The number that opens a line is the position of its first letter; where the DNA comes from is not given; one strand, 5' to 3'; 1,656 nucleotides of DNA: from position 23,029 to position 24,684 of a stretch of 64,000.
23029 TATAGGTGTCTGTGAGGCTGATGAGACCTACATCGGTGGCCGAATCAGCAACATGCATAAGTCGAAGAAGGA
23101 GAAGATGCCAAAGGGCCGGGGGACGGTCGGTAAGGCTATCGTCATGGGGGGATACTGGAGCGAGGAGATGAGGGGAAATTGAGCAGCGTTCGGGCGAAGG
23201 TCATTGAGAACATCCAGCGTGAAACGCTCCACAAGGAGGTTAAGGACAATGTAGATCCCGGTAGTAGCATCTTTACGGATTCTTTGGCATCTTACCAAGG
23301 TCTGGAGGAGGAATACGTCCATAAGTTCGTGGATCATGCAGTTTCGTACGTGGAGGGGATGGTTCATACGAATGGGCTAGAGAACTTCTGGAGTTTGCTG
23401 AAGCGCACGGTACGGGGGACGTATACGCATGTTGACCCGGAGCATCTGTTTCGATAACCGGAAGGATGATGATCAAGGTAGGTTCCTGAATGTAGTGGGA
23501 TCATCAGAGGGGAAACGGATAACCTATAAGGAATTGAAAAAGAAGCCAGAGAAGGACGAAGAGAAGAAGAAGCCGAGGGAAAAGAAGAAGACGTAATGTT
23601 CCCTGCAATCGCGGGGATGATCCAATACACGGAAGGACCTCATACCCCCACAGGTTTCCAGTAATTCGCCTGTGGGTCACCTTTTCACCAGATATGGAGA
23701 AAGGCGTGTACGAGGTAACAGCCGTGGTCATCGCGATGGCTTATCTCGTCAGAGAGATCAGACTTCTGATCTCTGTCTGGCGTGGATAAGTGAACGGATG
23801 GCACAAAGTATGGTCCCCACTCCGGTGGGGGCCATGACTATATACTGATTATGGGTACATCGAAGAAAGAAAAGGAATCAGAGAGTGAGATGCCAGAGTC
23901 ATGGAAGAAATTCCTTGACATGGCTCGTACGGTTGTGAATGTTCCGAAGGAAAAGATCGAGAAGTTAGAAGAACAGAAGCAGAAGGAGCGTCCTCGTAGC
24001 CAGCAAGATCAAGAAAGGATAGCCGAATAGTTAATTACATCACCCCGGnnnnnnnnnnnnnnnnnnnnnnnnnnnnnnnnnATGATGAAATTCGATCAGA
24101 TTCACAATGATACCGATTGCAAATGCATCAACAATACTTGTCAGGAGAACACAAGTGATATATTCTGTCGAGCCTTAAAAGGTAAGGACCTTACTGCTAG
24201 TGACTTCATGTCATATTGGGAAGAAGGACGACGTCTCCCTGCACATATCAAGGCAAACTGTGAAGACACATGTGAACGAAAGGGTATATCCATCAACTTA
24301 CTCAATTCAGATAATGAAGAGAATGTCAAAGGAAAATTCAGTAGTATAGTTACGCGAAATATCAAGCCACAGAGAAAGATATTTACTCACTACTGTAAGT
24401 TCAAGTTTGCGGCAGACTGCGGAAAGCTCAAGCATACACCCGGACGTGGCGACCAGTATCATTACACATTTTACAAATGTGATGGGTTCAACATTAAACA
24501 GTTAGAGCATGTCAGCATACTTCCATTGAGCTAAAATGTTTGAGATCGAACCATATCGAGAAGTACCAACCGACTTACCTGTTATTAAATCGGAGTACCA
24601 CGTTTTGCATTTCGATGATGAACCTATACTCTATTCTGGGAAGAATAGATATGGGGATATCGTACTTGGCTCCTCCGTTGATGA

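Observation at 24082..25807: Tightly coupled two-gene operon (Cys-rich ~150-aa protein plus 423-aa protein) with no recognisable homology: candidate novel accessory/defence module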

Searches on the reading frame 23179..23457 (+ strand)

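Call 5: search_protein_families(library=pfam, proteins=[window:23179-23457:+], max_evalue=1)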
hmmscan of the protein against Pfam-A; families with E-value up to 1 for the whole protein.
window:23179-23457:+ (92 aa): 3 families
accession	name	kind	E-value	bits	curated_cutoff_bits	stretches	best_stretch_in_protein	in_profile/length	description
PF12762.13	DDE_Tnp_IS1595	-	2.6e-23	83.1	27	1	3-90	52-141/153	ISXO2-like transposase domain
PF14733.11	ACDC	-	0.032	14.9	22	1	6-78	23-70/91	AP2-coincident C-terminal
PF13610.12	DDE_Tnp_IS240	-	0.15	12.7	27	1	17-79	48-111/139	DDE domain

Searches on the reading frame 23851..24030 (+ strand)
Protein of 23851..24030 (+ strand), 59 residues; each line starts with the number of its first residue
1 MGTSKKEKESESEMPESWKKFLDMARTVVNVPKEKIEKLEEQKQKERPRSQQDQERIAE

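Call 5: search_protein_families(library=pfam, proteins=[window:23851-24030:+], max_evalue=1)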
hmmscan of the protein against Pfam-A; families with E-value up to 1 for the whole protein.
window:23851-24030:+ (59 aa): 3 families
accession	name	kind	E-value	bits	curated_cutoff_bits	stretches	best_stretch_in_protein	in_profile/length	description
PF00786.33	PBD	-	0.036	14.8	21.3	1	7-50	20-50/59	P21-Rho-binding domain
PF05619.16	DUF787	-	0.14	11.7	25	1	18-53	40-74/369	Borrelia burgdorferi protein of unknown function (DUF787)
PF13770.11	DUF4169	-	0.67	10.7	25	0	2-26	30-54/55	Domain of unknown function (DUF4169)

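Call 6: search_protein_families(library=padloc, proteins=[window:23851-24030:+], max_evalue=1)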
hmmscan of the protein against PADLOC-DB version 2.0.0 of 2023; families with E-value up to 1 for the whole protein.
window:23851-24030:+ (59 aa): 0 families

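Call 8: search_protein_families(library=ncbifam, proteins=[window:23851-24030:+], max_evalue=1)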
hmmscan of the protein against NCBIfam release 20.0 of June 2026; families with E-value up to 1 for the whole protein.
window:23851-24030:+ (59 aa): 0 families

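Call 9: search_protein_families(library=phrogs, proteins=[window:23851-24030:+], max_evalue=1)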
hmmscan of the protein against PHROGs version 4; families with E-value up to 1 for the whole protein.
window:23851-24030:+ (59 aa): 1 family
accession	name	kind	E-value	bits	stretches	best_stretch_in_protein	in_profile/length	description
phrog_28770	-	unknown function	0.13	13.7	1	5-47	7-49/93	-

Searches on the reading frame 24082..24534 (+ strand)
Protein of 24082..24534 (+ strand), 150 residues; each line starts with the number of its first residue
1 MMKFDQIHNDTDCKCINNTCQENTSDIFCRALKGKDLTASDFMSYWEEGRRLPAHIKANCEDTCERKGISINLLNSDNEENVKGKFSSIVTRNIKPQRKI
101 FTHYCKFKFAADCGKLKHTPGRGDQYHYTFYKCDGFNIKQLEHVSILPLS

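Call 5: search_protein_families(library=pfam, proteins=[window:24082-24534:+], max_evalue=1)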
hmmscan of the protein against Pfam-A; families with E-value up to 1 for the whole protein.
window:24082-24534:+ (150 aa): 0 families

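Call 6: search_protein_families(library=padloc, proteins=[window:24082-24534:+], max_evalue=1)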
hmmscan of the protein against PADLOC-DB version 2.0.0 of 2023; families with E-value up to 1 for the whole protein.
window:24082-24534:+ (150 aa): 0 families

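Call 8: search_protein_families(library=ncbifam, proteins=[window:24082-24534:+], max_evalue=1)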
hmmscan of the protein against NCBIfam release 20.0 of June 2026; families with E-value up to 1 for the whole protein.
window:24082-24534:+ (150 aa): 0 families

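Call 9: search_protein_families(library=phrogs, proteins=[window:24082-24534:+], max_evalue=1)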
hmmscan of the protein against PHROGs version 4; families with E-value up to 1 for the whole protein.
window:24082-24534:+ (150 aa): 0 families

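Call 14: find_homologous_proteins(query=window:24082-24534:+)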
Query window:24082-24534:+ (150 aa): 2 proteins with E <= 0.001 among 8 candidates.
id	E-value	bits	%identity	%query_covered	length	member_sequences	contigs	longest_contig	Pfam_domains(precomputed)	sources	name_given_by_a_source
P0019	6.5e-100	350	100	99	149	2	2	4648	-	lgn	-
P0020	3.8e-23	101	40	100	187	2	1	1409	-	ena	-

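Call 28: find_homologous_proteins(query=A1)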
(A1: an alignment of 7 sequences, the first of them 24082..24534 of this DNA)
Query A1 (7 sequences) (150 aa, profile of the alignment): 84 proteins with E <= 0.001 among 685 candidates.
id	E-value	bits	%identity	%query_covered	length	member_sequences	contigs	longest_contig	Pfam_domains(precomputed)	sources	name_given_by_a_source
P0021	2.7e-56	208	32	97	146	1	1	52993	-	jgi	jgi:hypothetical protein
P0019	2.0e-55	205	100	99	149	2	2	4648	-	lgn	-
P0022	5.4e-55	203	33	99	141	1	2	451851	-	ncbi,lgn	-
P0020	8.9e-54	199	40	100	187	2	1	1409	-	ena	-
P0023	7.1e-52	193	31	99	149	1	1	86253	-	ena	-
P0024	1.8e-51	192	33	99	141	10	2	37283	-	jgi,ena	-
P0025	7.1e-51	190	32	99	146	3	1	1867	-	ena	-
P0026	1.9e-50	189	31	99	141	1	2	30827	-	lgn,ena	-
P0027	2.0e-50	189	33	99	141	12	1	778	-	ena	-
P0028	3.6e-50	188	38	93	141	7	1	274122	-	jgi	jgi:hypothetical protein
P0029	4.5e-50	187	29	99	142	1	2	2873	-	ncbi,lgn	-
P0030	1.9e-49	185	32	99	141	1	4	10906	-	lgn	-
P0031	2.4e-49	185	36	93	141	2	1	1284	-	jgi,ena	-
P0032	3.9e-49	184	35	99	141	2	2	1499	-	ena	-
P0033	4.3e-49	184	35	93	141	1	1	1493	-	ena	-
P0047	4.9e-47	178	29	99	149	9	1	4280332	-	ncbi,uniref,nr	ncbi:hypothetical protein D1631_17170 [Chryseobacterium nematophagum]|uniref:Uncharacterized protein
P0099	1.9e-30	124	26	99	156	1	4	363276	-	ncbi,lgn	-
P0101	6.9e-19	86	31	90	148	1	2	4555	-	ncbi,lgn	-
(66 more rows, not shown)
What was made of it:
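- The A family has at least 84 clusters (call 28).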

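Call 37: predict_structure(alignment_id=A3)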
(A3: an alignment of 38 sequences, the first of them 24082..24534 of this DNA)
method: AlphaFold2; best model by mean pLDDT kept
length: 150 residues; sequences in the alignment: 38
mean_pLDDT: 91.2   pTM: 0.86
mean pLDDT of the five models: 91.2, 91.1, 90.0, 89.6, 89.2
residues with pLDDT >= 90: 113; 70-90: 29; 50-70: 8; < 50: 0
segments of 3 or more residues with pLDDT < 50: none
pLDDT, mean of each block of 10 residues (from residue 1): 93 94 95 94 95 85 95 95 88 65 96 96 92 97 91
secondary structure, 60 per line:
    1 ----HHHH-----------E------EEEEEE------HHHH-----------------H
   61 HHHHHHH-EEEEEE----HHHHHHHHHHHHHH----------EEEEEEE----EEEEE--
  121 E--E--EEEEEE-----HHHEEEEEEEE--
elements in order: H5-8 E27-32 H39-42 H60-67 E69-74 H79-92 E103-109 E114-118 E127-132 E141-148

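Call 47: search_protein_families(library=padloc, alignment_id=A3, max_evalue=1)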
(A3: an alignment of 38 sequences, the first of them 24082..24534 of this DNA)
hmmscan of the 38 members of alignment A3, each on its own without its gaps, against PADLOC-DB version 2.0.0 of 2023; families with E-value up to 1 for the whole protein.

A. member 1, window:24082-24534:+ (150 aa): 0 families

B. families by the number of members that match (of 38 scanned): 2 families
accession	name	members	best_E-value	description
PDLC04023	PD-T4-10_A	2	0.0057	-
PDLC03954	RmrA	1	0.0074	-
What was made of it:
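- The PADLOC PD-T4-10_A model is the top family for 2 of 38 A members (E 0.006, call 47).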

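Call 48: search_protein_families(library=pfam, alignment_id=A3, max_evalue=1)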
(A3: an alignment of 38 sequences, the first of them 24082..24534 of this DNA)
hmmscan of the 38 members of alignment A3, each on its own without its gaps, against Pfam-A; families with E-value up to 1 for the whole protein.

A. member 1, window:24082-24534:+ (150 aa): 0 families

B. families by the number of members that match (of 38 scanned): 20 families
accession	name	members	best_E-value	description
PF12119.13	DUF3581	8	0.0017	Protein of unknown function (DUF3581)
PF21183.3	HAT1_C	3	0.034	Histone acetyltransferase type B catalytic subunit, C-terminal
PF22947.2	ULD_3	1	0.011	Leucine--tRNA ligase, ubiquitin-like domain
PF04139.18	Rad9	1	0.025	Rad9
PF08082.16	PRO8NT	1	0.049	PRO8NT (NUC069), PrP8 N-terminal domain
PF10364.14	NKWYS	1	0.055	Putative capsular polysaccharide synthesis protein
PF22363.1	MrkH_YcgR_like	1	0.061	MrkH-like, YcgR-like domain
PF21989.2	RA_2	1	0.064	RA like domain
PF14856.11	Hce2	1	0.085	Pathogen effector; putative necrosis-inducing factor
PF21600.2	ZSWIM1-3_helical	1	0.095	ZSWIM1/3, helical domain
PF18957.6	RibLong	1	0.11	Long Rib domain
PF21220.3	RecQ-1-like_HTH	1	0.12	RecQ-1-like, helix-turn-helix domain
PF06436.16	Pneumovirus_M2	1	0.13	Pneumovirus matrix protein 2 (M2)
PF01451.26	LMWPc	1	0.14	Low molecular weight phosphotyrosine protein phosphatase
PF12245.14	Big_3_2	1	0.16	Bacterial Ig-like domain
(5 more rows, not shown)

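Call 53: search_solved_structures(query=A3, max_evalue=10)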
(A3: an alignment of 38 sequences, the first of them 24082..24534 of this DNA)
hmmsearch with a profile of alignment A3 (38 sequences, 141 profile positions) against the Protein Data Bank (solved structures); distinct sequences matched with E-value up to 10: 1.
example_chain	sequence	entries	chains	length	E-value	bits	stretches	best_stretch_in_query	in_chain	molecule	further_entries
2fgo_A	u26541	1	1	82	0.019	18.5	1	49-84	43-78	Ferredoxin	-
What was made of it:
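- On ADP-ribosyltransferase (ART) superfamily: No sequence-level hit to any solved ART was found (call 53).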

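Call 77: fold_search(model_id=the predicted structure, library=pdb)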
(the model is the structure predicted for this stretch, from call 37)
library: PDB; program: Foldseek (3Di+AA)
matches with E <= 10: 213; with E <= 0.001: 0
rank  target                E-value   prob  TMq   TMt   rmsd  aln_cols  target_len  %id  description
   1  8il4_A                2.9e-01  0.02  0.11  0.05  15.7       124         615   14  Crystal structure of alcohol oxidase ParAOX(M59V/Q60P/R61N/F101S/N602H)(Polyporus arcularius) (released 2024-03-06)
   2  8il4_B                3.9e-01  0.02  0.12  0.05  15.7       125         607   14  Crystal structure of alcohol oxidase ParAOX(M59V/Q60P/R61N/F101S/N602H)(Polyporus arcularius) (released 2024-03-06)
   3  7sky_C                5.1e-01  0.28  0.40  0.36   6.6       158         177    8  Pertussis toxin S1 bound to NAD+ (released 2022-04-13)
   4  7u6z_B                5.1e-01  0.23  0.38  0.35   7.6       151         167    9  Pertussis toxin E129D NAD (released 2022-04-13)
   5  6h3g_H                5.4e-01  0.02  0.13  0.05  15.1       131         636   12  Alcohol oxidase from Phanerochaete chrysosporium (released 2018-10-10)
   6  6h3g_F                5.8e-01  0.02  0.13  0.06  16.1       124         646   13  Alcohol oxidase from Phanerochaete chrysosporium (released 2018-10-10)
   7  6h3g_E                5.8e-01  0.02  0.12  0.05  16.3       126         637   13  Alcohol oxidase from Phanerochaete chrysosporium (released 2018-10-10)
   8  7u6z_A                6.2e-01  0.21  0.38  0.35   7.3       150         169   11  Pertussis toxin E129D NAD (released 2022-04-13)
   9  6h3g_B                6.2e-01  0.03  0.15  0.06  15.6       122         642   12  Alcohol oxidase from Phanerochaete chrysosporium (released 2018-10-10)
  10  8il5_A                6.6e-01  0.03  0.16  0.06  15.8       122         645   13  Crystal structure of alcohol oxidase PcAOX(M59V/Q60P/R61N)(Phanerochaete chrysosporium) (released 2024-03-06)
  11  6h3o_A                6.6e-01  0.03  0.16  0.06  15.6       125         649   14  Alcohol oxidase from Phanerochaete chrysosporium mutant F101S (released 2018-10-10)
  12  6n0t                  7.5e-01  0.11  0.16  0.07  10.4        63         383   19  tRNA ligase (released 2019-01-09)
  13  6h3g_A                8.0e-01  0.02  0.16  0.06  15.6       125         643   14  Alcohol oxidase from Phanerochaete chrysosporium (released 2018-10-10)
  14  7sky_A                8.5e-01  0.15  0.36  0.32   8.7       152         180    8  Pertussis toxin S1 bound to NAD+ (released 2022-04-13)
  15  6h3g_C                8.5e-01  0.02  0.16  0.06  15.6       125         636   14  Alcohol oxidase from Phanerochaete chrysosporium (released 2018-10-10)
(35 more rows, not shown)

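Call 88: find_encoding_contigs(protein=P0099, flank=4000, max_places=1)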
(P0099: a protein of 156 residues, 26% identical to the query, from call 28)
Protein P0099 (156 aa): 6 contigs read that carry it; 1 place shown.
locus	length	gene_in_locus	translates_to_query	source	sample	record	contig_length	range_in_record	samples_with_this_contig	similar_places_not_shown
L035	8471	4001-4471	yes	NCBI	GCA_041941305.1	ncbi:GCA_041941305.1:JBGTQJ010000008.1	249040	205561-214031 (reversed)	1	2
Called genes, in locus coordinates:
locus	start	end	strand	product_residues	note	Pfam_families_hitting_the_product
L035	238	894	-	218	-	PF12900:Pyridox_ox_2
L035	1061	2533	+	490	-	PF00392:GntR, PF00155:Aminotran_1_2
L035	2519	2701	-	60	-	-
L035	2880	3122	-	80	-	-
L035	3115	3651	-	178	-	PF04542:Sigma70_r2, PF26355:HTH_VMAP-M9 (weak), PF08281:Sigma70_r4_2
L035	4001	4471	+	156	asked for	-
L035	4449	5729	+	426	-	-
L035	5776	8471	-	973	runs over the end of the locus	PF02463:SMC_N (faint), PF03193:RsgA_GTPase (faint), PF13191:AAA_16 (faint), PF13555:AAA_29 (faint), PF20703:nSTAND1 (faint), PF00005:ABC_tran (faint), PF17760:UvrA_inter, PF17755:UvrA_DNA-bind, +2 more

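Call 89: find_encoding_contigs(protein=P0101, flank=4000, max_places=1)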
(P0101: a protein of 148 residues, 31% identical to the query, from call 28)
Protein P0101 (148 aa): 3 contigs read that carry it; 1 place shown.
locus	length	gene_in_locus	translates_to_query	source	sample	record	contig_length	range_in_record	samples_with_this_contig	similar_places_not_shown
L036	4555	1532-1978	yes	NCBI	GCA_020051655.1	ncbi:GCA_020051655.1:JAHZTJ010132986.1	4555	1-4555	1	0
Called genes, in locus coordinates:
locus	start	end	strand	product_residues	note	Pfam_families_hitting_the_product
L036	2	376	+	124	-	?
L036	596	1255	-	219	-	PF04116:FA_hydroxylase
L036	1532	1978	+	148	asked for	-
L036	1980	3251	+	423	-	-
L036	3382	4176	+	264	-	-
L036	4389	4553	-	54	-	?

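Call 90: find_encoding_contigs(protein=P0047, flank=4000, max_places=1)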
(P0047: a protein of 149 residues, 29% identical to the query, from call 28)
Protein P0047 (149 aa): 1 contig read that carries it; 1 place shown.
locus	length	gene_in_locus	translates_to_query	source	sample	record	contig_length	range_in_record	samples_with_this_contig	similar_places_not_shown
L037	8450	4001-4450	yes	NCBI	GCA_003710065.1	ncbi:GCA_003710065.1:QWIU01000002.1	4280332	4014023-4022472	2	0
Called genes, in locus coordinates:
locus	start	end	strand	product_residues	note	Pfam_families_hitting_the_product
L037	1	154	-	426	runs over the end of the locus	PF00589:Phage_integrase (faint)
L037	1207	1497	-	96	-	PF02482:Ribosomal_S30AE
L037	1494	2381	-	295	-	PF02899:Phage_int_SAM_1, PF13495:Phage_int_SAM_4, PF00589:Phage_integrase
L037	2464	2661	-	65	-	PF01165:Ribosomal_S21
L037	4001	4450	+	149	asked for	-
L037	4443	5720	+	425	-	-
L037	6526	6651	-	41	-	-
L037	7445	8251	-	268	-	PF13340:DUF4096, PF01609:DDE_Tnp_1, PF13359:DDE_Tnp_4 (weak)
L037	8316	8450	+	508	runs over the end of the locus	PF00501:AMP-binding, PF13193:AMP-binding_C (weak)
